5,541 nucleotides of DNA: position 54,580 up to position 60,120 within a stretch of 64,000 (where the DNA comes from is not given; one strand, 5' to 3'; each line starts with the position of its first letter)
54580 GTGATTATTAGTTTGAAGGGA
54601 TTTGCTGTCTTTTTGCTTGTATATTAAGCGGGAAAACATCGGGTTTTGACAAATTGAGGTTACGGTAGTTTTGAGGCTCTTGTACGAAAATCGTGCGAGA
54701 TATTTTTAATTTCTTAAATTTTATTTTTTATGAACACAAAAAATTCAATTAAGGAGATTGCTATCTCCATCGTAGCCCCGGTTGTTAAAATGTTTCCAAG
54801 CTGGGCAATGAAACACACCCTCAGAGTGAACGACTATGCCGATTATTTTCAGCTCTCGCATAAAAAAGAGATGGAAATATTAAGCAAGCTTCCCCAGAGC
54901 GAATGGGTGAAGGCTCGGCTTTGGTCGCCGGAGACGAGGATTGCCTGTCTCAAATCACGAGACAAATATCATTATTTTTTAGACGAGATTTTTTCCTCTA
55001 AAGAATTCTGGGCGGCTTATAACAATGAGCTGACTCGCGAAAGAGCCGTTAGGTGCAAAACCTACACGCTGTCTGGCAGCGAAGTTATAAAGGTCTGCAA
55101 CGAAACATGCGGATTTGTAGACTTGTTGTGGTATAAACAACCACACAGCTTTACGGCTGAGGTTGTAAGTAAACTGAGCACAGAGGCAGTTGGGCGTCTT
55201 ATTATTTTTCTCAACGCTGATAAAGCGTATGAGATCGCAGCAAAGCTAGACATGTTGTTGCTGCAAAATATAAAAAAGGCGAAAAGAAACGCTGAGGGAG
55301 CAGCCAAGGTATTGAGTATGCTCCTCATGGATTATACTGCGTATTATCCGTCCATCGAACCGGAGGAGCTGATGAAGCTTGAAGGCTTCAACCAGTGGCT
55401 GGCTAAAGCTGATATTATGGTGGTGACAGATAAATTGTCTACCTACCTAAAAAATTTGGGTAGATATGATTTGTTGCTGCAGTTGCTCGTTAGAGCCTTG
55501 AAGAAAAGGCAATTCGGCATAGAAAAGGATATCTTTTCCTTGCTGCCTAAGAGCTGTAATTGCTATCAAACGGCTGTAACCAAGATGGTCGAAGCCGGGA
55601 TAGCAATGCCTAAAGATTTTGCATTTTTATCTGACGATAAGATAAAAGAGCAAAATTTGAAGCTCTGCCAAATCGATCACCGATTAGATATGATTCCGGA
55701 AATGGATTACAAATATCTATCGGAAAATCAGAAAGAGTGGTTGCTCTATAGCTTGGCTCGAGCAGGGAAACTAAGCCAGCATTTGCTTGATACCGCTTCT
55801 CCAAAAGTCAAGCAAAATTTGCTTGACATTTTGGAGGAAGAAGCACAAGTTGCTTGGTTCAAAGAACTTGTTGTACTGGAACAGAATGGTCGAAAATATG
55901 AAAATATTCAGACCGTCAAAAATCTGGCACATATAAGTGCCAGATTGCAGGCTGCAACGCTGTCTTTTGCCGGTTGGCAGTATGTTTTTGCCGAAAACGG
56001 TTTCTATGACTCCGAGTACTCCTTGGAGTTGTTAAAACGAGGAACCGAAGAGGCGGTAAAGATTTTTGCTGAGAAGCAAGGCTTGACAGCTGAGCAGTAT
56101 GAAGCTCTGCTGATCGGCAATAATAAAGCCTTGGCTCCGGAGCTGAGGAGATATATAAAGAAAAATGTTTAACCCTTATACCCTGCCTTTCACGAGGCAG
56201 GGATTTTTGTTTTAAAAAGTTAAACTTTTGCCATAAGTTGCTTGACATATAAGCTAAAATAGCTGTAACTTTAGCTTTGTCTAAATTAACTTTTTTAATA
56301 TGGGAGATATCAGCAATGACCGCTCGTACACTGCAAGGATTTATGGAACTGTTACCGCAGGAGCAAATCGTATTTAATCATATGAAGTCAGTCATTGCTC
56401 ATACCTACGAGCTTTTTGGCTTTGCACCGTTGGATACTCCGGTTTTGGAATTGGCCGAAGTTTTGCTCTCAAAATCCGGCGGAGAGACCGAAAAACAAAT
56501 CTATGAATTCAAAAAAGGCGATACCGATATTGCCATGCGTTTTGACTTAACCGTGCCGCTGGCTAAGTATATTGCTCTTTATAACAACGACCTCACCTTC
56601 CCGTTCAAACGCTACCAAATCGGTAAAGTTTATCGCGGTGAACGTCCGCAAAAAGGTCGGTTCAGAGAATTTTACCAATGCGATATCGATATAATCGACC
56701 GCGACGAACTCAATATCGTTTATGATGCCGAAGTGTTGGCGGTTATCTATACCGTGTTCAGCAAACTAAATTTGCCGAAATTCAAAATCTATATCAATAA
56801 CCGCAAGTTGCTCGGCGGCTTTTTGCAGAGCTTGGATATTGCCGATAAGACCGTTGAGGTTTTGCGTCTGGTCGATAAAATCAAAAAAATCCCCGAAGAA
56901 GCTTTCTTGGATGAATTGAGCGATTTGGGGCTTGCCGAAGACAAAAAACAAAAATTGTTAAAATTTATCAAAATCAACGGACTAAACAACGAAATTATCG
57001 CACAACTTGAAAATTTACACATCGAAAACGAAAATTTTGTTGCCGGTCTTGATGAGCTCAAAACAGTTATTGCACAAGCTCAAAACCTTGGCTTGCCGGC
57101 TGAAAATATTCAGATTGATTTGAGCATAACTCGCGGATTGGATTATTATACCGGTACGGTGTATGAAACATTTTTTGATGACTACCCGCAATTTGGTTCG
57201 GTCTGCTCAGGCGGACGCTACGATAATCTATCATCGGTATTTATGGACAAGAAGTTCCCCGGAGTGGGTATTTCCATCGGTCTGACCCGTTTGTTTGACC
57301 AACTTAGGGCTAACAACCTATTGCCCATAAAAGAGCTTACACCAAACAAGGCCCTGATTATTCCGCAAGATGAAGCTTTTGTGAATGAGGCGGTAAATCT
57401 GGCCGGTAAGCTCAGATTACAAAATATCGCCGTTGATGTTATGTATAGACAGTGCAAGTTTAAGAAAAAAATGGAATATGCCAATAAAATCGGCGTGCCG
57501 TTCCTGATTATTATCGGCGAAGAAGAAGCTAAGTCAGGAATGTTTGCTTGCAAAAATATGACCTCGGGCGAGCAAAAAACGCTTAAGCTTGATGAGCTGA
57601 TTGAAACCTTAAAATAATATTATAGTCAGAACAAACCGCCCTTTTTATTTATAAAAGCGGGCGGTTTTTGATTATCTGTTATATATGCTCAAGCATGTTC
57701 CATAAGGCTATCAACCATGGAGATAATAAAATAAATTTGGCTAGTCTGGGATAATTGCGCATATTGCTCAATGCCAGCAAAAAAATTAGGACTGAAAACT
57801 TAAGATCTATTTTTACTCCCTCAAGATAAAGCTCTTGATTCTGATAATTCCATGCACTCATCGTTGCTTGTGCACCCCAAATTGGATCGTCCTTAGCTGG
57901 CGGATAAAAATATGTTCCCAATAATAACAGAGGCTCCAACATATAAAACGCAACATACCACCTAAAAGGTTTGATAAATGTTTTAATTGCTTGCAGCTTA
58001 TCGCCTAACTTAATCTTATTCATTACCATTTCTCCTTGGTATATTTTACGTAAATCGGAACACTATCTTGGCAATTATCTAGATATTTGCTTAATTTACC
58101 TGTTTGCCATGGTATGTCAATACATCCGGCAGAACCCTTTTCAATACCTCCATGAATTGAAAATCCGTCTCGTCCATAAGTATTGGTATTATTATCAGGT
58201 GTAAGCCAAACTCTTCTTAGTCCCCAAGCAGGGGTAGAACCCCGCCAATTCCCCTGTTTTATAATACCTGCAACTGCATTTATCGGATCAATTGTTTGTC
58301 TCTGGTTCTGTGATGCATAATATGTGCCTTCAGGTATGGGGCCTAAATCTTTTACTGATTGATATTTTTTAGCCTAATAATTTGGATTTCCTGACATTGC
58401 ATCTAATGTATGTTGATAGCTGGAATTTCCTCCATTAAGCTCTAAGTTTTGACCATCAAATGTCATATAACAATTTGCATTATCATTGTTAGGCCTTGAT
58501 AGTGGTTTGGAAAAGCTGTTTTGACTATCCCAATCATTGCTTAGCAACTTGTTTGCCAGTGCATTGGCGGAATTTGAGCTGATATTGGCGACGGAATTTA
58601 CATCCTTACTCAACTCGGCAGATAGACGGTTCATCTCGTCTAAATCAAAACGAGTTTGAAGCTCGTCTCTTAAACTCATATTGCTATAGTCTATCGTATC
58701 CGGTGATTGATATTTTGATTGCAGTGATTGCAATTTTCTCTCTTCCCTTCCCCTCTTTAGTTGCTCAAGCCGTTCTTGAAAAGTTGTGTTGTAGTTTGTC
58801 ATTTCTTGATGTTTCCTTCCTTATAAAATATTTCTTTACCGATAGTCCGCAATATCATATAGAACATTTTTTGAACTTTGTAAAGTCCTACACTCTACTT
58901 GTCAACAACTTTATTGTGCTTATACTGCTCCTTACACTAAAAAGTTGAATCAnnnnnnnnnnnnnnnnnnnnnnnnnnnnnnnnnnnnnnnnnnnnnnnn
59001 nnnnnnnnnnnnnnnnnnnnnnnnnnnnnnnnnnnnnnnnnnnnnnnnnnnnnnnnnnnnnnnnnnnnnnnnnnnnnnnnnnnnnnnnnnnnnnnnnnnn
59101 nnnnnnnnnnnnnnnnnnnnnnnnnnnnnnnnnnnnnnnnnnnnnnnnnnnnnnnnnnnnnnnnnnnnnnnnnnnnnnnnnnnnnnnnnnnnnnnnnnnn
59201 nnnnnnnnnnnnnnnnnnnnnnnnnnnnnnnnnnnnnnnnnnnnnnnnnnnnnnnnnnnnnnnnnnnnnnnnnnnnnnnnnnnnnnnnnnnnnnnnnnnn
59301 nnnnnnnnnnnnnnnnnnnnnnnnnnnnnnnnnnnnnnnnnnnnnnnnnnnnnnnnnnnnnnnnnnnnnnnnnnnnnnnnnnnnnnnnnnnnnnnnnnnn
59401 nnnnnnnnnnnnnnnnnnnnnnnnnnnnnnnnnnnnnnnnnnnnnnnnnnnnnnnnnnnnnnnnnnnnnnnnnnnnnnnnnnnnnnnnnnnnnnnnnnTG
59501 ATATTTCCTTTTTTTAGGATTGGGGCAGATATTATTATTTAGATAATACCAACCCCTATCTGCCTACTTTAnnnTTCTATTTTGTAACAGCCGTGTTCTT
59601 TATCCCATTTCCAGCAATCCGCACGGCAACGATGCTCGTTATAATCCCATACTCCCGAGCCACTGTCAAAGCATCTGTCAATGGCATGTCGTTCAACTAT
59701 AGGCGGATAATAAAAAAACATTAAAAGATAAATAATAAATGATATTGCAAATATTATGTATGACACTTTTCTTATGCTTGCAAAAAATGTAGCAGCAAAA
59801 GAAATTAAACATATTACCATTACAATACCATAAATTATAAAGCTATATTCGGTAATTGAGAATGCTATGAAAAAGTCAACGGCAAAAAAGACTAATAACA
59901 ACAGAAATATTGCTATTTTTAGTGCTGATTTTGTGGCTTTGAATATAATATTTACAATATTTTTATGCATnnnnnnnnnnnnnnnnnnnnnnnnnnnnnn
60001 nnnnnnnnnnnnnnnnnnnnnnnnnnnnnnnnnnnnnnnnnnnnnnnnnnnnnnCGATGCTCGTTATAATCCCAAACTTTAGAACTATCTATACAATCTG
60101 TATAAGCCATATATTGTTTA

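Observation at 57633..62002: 4.3-kb polymorphic-toxin/immunity-like island between hisS and rplS with nested same-strand repeats (A-B-C-C'-B'-A')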

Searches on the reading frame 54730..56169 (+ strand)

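Call 6: search_protein_families(library=pfam, max_evalue=1, proteins=[window:54730-56169:+])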
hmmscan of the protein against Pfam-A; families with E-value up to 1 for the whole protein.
window:54730-56169:+ (480 aa): 2 families
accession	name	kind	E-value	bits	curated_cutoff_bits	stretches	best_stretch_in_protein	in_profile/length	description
PF24028.1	DUF7339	-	0.057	13.9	27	1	268-331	28-92/115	Domain of unknown function (DUF7339)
PF22798.2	DUF5817_CT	-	0.22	11.9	29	0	431-461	6-36/54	DUF5817, C-terminal domain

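Call 7: search_protein_families(library=ncbifam, max_evalue=1, proteins=[window:54730-56169:+])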
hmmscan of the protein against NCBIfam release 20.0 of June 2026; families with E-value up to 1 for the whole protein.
window:54730-56169:+ (480 aa): 0 families

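Call 84: search_protein_families(library=padloc, max_evalue=0.1, proteins=[window:54730-56169:+])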
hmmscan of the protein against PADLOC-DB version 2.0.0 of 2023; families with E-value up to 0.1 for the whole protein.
window:54730-56169:+ (480 aa): 0 families

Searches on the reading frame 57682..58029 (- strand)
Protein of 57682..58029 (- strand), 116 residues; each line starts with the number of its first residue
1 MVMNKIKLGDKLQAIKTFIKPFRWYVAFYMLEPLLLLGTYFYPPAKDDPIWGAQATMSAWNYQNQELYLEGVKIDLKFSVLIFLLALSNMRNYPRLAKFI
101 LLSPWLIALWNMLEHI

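Call 6: search_protein_families(library=pfam, max_evalue=1, proteins=[window:57682-58029:-])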
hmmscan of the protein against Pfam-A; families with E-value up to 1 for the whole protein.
seq(116 aa): 0 families

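Call 7: search_protein_families(library=ncbifam, max_evalue=1, proteins=[window:57682-58029:-])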
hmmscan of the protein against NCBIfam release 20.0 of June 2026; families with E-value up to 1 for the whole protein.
seq(116 aa): 0 families

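Call 84: search_protein_families(library=padloc, max_evalue=0.1, proteins=[window:57682-58029:-])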
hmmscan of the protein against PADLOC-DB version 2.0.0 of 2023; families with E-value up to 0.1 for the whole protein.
seq(116 aa): 0 families

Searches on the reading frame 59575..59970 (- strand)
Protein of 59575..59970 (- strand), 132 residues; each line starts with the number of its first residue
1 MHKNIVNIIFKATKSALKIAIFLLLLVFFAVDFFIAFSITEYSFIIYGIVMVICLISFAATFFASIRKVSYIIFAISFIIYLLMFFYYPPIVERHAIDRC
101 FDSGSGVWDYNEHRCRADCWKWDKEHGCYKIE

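Call 6: search_protein_families(library=pfam, max_evalue=1, proteins=[window:59575-59970:-])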
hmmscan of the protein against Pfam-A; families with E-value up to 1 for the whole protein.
seq(132 aa): 2 families
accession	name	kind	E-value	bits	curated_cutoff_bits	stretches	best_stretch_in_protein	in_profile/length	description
PF19455.4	DUF5993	-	0.026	15.1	27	1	67-87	20-40/50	Family of unknown function (DUF5993)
PF05359.17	DUF748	-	0.53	8.6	50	1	62-98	10-46/1037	Domain of Unknown Function (DUF748)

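Call 7: search_protein_families(library=ncbifam, max_evalue=1, proteins=[window:59575-59970:-])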
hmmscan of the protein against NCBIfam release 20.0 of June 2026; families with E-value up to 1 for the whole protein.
seq(132 aa): 0 families

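Call 77: predict_structure(alignment_id=A7)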
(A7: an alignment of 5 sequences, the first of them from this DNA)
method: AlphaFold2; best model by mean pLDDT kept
length: 132 residues; sequences in the alignment: 5
mean_pLDDT: 88.9   pTM: 0.70
mean pLDDT of the five models: 88.9, 86.6, 85.0, 82.5, 78.2
residues with pLDDT >= 90: 65; 70-90: 63; 50-70: 4; < 50: 0
segments of 3 or more residues with pLDDT < 50: none
pLDDT, mean of each block of 10 residues (from residue 1): 82 91 94 86 86 94 85 95 89 90 88 90 89 74
secondary structure, 60 per line:
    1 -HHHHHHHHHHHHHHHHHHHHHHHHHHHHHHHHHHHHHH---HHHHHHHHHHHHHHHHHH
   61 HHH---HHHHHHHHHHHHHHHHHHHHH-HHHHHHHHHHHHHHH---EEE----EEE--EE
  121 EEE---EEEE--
elements in order: H2-39 H43-63 H67-87 H89-103 E107-109 E114-116 E119-123 E127-130

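Call 81: fold_search(model_id=the predicted structure, library=pdb)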
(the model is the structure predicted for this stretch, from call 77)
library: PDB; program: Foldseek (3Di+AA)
matches with E <= 10: 40; with E <= 0.001: 0
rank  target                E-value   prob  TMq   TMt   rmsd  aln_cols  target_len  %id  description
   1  9u6s_N                2.1e+00  0.18  0.28  0.15   7.3        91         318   14  Cryo-EM structure of the Vo domain of V/A-ATPase in liposomes under no pmf condition,state3 (released 2026-03-25)
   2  4bpm                  2.8e+00  0.08  0.17  0.14  10.0        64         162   20  Crystal structure of a human integral membrane enzyme (released 2014-04-16)
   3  9jws_B                3.0e+00  0.38  0.33  0.21   3.5        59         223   20  Haloquadratum walsbyi middle rhodopsin (released 2025-05-21)
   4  4h6i_A                3.8e+00  0.21  0.34  0.52   3.3        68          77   16  Crystal Structure of Staphylococcal Complement Inhibitor SCIN-B (released 2012-12-19)
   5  7f9z_R                4.5e+00  0.14  0.35  0.19   6.6       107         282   10  GHRP-6-bound ghrelin receptor in complex with Gq (released 2021-08-18)
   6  7bmh_A                5.1e+00  0.33  0.36  0.20   2.9        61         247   13  Crystal structure of a light-driven proton pump LR (Mac) from Leptosphaeria maculans (released 2021-07-07)
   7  9eb9_A                5.1e+00  0.15  0.38  0.14  10.4        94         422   12  Human TRPML1 bound to Sybody94 (released 2026-01-21)
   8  3han                  5.1e+00  0.07  0.28  0.19   7.8        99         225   17  Crystal structure of bacteriorhodopsin mutant V49A crystallized from bicelles (released 2009-09-22)
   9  1mgy                  5.4e+00  0.06  0.27  0.19   7.9        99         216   17  Structure of the D85S mutant of bacteriorhodopsin with bromide bound (released 2003-07-07)
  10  4jq6_C                5.8e+00  0.10  0.30  0.21  13.8        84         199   15  Crystal structure of blue light-absorbing proteorhodopsin from Med12 at 2.3 Angstrom (released 2013-05-08)
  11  9h1w                  6.2e+00  0.10  0.31  0.21   4.6        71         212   17  Grouped 150-240 ms dark structure of sensory rhodopsin-II solved by serial millisecond crystallography (released 2025-04-30)
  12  1xsv_A                6.5e+00  0.09  0.30  0.36   7.0        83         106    8  X-ray crystal structure of conserved hypothetical UPF0122 protein SAV1236 from Staphylococcus aureus subsp. aureus Mu5 (released 2004-10-26)
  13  7wra_A                6.5e+00  0.08  0.32  0.06  10.5        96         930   16  Mouse TRPM8 in LMNG in ligand-free state (released 2022-06-22)
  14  7c86_A                6.5e+00  0.08  0.24  0.13   4.6        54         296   22  Time-resolved serial femtosecond crystallography reveals early structural changes in channelrhodopsin: Dark state stru (released 2021-04-07)
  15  2win_M                6.9e+00  0.12  0.31  0.43   3.4        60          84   17  C3 convertase (C3bBb) stabilized by SCIN (released 2009-06-09)
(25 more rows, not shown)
